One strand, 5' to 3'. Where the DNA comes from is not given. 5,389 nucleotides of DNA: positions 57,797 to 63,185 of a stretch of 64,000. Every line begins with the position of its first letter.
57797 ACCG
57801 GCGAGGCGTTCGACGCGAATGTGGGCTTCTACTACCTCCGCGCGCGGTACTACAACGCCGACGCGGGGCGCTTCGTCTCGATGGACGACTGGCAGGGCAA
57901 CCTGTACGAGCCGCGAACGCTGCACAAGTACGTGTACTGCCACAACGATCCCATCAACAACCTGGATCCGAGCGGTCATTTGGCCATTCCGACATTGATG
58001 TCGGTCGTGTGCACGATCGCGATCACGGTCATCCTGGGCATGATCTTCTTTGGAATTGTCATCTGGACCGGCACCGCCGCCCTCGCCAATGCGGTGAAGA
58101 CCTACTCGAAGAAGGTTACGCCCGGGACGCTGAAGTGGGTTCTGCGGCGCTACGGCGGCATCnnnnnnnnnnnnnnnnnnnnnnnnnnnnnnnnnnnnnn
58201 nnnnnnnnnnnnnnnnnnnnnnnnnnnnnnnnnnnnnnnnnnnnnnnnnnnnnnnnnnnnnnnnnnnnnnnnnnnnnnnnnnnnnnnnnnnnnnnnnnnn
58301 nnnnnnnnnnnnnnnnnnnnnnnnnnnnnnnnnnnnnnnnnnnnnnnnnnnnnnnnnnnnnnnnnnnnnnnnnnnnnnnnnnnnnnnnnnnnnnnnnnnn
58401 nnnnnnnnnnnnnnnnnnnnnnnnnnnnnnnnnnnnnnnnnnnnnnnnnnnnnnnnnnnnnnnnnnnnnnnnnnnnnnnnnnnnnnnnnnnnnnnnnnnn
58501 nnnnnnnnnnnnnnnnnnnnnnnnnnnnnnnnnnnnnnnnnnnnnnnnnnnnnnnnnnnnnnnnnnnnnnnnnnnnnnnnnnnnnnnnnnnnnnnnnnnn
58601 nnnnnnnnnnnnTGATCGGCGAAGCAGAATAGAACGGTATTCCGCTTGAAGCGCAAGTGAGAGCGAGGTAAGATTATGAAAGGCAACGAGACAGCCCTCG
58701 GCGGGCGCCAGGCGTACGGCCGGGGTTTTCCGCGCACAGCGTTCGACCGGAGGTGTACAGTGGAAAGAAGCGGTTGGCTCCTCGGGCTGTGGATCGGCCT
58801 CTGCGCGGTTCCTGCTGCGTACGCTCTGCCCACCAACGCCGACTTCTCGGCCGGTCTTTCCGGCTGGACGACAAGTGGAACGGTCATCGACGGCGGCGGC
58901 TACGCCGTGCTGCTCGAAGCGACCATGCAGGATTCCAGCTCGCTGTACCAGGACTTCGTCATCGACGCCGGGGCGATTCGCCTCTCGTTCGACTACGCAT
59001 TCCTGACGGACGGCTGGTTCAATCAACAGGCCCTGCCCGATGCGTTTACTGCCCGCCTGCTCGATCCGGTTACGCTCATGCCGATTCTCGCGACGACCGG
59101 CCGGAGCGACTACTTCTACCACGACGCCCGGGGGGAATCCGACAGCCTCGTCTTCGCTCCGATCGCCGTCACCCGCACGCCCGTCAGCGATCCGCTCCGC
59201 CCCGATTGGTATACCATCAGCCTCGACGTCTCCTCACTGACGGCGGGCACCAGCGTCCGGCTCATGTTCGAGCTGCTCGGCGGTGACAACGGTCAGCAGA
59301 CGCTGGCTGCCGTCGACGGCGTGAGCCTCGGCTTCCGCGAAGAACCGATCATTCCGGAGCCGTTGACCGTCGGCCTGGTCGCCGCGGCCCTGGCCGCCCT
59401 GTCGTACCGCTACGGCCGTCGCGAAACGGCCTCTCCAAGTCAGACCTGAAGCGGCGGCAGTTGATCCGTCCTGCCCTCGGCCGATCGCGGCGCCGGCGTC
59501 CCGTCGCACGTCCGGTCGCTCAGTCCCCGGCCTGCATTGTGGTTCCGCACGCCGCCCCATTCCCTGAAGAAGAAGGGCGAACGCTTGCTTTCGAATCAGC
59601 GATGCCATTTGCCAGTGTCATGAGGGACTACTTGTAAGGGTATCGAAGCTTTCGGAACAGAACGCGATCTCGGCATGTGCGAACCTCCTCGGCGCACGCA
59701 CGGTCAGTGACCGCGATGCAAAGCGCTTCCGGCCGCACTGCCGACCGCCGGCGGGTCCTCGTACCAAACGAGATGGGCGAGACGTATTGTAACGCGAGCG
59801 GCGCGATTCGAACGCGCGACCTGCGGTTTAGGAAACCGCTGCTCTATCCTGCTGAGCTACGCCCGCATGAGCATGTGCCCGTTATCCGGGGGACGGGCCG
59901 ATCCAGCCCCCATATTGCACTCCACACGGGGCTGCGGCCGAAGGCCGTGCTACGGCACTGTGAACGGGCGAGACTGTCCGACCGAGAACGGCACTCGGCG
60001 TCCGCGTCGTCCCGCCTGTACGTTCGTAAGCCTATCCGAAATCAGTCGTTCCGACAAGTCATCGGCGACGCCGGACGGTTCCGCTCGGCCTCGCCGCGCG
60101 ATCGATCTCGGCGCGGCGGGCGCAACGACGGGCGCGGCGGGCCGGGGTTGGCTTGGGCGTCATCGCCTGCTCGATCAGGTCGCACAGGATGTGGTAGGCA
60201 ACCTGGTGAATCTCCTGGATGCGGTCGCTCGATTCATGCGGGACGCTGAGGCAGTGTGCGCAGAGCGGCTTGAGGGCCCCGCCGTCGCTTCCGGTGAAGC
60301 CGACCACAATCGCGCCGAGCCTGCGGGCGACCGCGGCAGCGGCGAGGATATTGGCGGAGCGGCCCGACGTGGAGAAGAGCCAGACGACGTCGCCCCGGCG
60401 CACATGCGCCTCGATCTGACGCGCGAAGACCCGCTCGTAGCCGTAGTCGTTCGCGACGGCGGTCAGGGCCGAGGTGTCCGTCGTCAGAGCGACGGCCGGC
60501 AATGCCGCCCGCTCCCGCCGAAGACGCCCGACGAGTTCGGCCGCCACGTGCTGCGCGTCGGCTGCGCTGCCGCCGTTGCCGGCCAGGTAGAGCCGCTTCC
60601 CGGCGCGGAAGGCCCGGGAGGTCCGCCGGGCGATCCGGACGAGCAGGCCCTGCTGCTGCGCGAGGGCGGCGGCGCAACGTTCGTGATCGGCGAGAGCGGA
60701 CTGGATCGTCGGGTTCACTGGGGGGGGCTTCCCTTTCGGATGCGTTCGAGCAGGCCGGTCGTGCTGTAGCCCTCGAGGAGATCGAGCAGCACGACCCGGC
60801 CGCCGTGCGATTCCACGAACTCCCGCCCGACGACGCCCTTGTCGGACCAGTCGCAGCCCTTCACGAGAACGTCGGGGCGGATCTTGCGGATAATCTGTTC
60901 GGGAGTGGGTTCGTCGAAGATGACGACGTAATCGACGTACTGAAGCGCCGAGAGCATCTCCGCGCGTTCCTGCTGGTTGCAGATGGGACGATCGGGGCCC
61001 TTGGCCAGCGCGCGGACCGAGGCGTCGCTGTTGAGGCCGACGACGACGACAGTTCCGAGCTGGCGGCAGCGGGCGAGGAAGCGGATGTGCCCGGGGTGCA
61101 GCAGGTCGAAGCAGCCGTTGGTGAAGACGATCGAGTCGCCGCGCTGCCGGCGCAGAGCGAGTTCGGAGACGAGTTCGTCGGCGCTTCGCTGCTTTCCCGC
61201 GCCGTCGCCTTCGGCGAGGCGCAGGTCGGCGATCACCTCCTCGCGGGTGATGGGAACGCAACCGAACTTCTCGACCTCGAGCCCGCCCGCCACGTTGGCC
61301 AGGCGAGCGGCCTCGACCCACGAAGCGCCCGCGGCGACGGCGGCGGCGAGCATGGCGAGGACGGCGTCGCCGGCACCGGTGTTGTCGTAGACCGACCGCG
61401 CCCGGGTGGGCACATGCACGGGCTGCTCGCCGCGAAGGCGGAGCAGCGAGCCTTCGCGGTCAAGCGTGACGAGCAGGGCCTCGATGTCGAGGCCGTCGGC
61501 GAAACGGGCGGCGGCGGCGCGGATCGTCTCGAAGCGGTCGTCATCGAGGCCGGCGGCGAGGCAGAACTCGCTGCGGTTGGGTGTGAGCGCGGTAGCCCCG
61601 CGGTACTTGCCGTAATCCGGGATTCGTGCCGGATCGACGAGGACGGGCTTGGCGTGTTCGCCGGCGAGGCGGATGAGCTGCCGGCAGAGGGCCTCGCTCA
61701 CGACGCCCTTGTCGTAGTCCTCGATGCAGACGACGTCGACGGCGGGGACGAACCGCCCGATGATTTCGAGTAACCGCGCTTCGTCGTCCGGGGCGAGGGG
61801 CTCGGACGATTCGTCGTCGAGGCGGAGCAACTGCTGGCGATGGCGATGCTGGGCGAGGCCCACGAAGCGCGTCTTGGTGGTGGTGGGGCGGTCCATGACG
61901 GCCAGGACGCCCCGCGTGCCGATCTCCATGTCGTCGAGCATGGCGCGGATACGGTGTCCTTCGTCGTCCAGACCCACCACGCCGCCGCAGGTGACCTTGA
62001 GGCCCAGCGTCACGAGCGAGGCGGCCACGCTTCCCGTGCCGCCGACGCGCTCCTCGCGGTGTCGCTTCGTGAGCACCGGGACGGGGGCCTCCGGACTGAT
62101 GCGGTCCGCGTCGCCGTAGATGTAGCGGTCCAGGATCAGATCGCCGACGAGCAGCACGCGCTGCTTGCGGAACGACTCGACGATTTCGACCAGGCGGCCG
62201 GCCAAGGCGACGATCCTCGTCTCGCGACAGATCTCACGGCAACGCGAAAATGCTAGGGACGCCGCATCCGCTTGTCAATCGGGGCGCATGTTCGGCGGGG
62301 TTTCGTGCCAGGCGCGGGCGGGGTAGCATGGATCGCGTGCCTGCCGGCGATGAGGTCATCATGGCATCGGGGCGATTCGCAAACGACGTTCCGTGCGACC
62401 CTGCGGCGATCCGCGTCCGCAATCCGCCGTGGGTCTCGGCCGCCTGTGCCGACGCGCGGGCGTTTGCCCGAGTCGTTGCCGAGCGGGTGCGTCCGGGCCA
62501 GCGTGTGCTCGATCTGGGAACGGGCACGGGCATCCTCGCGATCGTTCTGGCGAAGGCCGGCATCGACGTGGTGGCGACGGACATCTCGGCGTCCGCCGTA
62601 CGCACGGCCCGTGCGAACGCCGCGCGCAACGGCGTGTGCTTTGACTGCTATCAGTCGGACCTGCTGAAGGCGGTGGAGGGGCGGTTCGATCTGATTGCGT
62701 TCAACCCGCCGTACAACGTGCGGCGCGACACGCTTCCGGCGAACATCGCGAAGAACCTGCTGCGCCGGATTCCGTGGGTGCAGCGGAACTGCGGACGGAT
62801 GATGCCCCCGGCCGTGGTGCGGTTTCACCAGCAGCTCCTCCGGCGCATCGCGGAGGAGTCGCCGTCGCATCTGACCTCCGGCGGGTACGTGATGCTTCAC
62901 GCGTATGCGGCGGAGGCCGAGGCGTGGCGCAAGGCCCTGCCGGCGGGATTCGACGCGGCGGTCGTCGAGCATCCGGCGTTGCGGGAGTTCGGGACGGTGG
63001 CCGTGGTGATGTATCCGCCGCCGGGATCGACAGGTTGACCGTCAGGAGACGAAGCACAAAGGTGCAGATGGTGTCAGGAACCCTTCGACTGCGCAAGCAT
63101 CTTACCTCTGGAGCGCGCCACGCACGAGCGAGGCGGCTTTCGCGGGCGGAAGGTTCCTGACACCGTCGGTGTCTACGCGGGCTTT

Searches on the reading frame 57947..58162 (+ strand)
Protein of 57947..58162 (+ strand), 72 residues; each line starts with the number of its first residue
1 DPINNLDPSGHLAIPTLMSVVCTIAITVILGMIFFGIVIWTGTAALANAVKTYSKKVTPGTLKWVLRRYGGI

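Call 69: search_protein_families(library=ncbifam, proteins=[window:57947-58162:+], max_evalue=10)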
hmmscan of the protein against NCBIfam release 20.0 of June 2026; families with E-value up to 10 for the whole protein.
seq(72 aa): 1 family
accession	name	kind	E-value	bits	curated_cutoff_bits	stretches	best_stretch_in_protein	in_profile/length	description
NF033904.1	LlsX_fam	subfamily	0.0037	17.4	29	1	17-48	3-34/90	LlsX family protein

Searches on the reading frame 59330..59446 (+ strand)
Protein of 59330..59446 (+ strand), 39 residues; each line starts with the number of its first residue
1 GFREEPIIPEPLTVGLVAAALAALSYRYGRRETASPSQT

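Call 60: search_protein_families(library=ncbifam, proteins=[window:59330-59446:+], max_evalue=10)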
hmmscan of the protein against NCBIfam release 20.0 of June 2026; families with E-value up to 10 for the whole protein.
seq(39 aa): 2 families
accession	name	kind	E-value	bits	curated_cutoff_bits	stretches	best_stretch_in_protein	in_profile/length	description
TIGR02595.1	PEP_CTERM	domain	0.023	15.5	16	1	8-27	1-20/24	PEP-CTERM sorting domain-containing protein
NF038125.1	PEP_CTERM_THxN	subfamily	0.081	12.5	85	1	5-27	220-242/246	THxN family PEP-CTERM protein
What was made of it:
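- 58676..59449 (+): Downstream neighbour: a secreted protein with a PEP-CTERM-like tail (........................). Homologues lie downstream of related Rhs cassettes in other loci. PEP_CTERM TIGR02595 scores 15.5 bits against a cut-off of 16 (call 60).
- On PEP-CTERM sorting signal: The neighbour's tail, used as a control, scored 15.5 bits (call 60).
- Checked: The neighbour gene's C-terminus (IPEP + helix + RR) scores 15.5 bits against PEP_CTERM TIGR02595, whose cut-off is 16 (call 60).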

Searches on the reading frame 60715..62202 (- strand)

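Call 22: search_protein_families(library=pfam, proteins=[window:60715-62202:-], max_evalue=0.001)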
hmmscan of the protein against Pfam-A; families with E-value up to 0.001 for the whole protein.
window:60715-62202:- (495 aa): 2 families
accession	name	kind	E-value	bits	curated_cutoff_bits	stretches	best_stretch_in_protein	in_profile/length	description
PF00294.29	PfkB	-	2.1e-33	116.4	25.8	1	14-316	2-296/302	pfkB family carbohydrate kinase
PF01467.32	CTP_transf_like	-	4.1e-18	66.3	21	1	360-452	1-90/133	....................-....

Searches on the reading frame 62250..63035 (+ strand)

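Call 43: search_protein_families(library=pfam, proteins=[window:62250-63035:+], max_evalue=0.001)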
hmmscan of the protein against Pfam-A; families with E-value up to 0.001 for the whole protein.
window:62250-63035:+ (262 aa): 12 families
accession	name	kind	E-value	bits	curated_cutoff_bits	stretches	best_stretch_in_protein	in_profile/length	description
PF05175.20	MTS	-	8.8e-19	68.2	23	1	82-182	31-134/170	Methyltransferase small domain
PF06325.19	PrmA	-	1.1e-11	45.3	22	1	78-149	157-230/296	Ribosomal protein L11 methyltransferase (PrmA)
PF13649.12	Methyltransf_25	-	2.3e-11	44.7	27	1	86-152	1-72/97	Methyltransferase domain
PF13847.12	Methyltransf_31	-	6.9e-10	39.2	27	1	82-160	3-82/145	Methyltransferase domain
PF13489.12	Methyltransf_23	-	1.7e-09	38.1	27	1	73-152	14-88/164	Methyltransferase domain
PF08241.18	Methyltransf_11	-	3.9e-08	34.2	21.2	1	87-150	1-65/95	Methyltransferase domain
PF08242.18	Methyltransf_12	-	1.3e-07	32.7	30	1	87-150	1-70/98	Methyltransferase domain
PF12847.13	Methyltransf_18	-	3.4e-05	24.3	27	1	75-143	7-79/151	Methyltransferase domain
PF07021.18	MetW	-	5.6e-05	23.3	21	1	73-172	4-100/193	Methionine biosynthesis protein MetW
PF01170.24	UPF0020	-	0.0004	20.6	22.3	1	104-165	76-141/197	RMKL-like, methyltransferase domain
PF01135.25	PCMT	-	0.00047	20.4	20.3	1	61-129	55-123/210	Protein-L-isoaspartate(D-aspartate) O-methyltransferase (PCMT)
PF10294.15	Methyltransf_16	-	0.00071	19.8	21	1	82-127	46-92/174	Lysine methyltransferase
